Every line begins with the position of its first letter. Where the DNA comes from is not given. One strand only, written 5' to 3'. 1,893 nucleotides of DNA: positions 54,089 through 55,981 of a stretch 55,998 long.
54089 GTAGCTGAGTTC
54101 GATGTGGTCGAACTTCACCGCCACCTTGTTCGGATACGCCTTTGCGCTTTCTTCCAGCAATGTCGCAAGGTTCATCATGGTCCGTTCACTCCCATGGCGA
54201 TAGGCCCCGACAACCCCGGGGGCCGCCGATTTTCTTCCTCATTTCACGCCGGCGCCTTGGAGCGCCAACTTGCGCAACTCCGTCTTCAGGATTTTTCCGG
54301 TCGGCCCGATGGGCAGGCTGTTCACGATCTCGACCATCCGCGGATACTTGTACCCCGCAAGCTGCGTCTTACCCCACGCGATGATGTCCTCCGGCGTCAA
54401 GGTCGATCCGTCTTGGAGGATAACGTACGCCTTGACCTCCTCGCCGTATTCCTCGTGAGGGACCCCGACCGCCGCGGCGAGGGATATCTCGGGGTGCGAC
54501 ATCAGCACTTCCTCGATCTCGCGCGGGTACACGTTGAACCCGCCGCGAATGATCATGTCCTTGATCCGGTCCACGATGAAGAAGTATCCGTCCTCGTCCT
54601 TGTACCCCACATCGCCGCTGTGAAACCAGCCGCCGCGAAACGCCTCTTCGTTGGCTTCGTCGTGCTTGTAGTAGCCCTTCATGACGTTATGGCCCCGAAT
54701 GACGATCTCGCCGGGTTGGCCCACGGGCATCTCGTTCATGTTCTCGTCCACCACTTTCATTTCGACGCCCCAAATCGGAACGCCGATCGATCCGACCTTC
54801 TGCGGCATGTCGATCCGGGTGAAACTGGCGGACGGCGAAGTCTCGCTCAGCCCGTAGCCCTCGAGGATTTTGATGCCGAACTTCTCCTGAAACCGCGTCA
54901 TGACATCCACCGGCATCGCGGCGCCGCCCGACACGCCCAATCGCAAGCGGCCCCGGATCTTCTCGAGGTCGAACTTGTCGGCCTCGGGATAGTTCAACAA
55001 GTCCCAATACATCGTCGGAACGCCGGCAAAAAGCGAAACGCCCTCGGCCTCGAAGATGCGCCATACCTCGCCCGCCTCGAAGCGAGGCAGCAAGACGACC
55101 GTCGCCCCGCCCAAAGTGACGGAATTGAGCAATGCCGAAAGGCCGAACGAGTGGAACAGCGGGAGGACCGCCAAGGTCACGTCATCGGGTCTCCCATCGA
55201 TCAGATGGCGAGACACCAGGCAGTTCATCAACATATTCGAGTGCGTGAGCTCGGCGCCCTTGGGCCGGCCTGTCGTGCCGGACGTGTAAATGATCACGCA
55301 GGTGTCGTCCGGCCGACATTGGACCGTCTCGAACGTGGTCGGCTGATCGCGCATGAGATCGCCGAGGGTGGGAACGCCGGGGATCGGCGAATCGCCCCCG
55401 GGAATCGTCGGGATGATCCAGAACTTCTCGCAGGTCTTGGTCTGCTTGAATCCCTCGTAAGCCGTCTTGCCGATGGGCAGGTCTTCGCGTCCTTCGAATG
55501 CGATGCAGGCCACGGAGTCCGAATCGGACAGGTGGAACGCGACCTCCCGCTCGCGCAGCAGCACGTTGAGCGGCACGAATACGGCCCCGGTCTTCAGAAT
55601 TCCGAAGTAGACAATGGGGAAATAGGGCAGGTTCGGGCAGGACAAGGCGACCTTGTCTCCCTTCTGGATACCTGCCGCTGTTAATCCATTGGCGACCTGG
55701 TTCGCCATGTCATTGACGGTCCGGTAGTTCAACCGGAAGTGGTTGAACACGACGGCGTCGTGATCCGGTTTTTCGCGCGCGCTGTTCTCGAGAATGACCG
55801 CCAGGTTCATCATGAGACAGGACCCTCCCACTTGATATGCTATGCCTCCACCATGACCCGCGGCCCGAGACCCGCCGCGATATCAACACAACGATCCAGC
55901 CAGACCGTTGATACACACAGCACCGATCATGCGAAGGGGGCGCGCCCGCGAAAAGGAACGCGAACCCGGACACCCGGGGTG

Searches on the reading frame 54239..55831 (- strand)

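Call 58: search_protein_families(library=pfam, proteins=[window:54239-55831:-], max_evalue=0.01)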
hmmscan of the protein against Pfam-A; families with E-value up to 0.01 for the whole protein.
window:54239-55831:- (530 aa): 2 families
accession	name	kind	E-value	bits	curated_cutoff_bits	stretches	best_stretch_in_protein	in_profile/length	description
PF00501.34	AMP-binding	-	7.1e-99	331.6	29.9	1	14-388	1-384/384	AMP-binding enzyme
PF13193.12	AMP-binding_C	-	2.1e-17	64.2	24.5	1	438-513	1-76/76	AMP-binding enzyme C-terminal domain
